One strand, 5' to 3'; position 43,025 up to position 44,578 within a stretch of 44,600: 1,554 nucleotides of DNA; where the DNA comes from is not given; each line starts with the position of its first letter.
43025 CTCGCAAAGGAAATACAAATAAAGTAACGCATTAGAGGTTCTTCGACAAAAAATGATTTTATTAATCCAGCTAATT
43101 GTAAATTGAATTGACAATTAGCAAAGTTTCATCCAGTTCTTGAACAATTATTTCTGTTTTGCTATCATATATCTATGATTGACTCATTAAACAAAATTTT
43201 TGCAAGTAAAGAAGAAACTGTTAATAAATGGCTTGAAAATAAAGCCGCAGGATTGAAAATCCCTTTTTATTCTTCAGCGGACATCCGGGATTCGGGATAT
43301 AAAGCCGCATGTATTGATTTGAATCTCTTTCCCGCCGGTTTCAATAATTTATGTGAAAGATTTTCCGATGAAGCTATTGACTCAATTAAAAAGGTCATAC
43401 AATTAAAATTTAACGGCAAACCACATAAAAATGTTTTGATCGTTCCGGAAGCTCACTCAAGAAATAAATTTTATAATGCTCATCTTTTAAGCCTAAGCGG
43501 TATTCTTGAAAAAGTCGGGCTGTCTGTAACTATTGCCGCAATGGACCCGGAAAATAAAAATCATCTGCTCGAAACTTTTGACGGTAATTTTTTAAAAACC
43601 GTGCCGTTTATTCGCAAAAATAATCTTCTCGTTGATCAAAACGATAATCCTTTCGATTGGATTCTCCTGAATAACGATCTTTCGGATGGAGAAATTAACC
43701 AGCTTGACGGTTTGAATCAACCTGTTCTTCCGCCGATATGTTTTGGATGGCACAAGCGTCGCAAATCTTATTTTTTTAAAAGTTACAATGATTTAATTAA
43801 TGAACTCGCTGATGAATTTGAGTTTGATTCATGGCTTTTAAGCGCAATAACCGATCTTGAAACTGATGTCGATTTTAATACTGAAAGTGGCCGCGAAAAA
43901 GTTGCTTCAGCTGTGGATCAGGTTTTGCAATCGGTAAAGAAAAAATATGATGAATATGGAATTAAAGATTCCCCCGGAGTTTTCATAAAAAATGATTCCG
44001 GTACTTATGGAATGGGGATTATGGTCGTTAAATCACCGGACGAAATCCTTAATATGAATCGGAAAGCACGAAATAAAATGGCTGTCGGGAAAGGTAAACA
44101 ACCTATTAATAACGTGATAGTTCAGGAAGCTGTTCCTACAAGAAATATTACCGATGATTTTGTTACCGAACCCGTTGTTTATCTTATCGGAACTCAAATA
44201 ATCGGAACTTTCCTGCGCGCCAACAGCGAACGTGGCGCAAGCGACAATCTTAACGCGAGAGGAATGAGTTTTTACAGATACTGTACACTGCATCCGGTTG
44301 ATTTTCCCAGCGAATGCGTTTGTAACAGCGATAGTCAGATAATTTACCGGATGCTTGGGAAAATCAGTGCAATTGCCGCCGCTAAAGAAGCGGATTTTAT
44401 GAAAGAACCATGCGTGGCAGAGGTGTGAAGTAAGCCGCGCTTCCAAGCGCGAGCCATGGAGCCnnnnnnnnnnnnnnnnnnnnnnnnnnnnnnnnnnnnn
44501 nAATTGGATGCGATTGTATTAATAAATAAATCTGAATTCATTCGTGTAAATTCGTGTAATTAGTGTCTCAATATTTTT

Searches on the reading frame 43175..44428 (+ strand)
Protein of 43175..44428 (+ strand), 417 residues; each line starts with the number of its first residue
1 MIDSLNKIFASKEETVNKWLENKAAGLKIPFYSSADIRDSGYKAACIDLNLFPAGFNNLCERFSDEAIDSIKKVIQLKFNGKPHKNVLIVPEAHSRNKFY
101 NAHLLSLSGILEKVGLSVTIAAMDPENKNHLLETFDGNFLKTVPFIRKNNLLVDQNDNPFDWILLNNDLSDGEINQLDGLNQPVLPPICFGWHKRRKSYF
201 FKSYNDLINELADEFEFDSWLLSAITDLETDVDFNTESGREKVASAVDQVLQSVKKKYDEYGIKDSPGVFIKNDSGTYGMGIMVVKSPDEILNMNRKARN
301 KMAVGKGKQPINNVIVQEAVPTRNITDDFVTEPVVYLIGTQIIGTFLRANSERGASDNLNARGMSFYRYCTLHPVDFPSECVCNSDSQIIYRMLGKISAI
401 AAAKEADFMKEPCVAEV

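Call 9: search_protein_families(library=ncbifam, proteins=[window:43175-44428:+])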
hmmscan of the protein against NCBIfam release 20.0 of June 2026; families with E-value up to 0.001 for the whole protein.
window:43175-44428:+ (417 aa): 1 family
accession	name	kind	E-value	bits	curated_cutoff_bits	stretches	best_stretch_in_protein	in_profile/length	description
TIGR02049.1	gshA_ferroox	equivalog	7.9e-115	383.8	293.9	1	8-406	3-399/403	glutamate--cysteine ligase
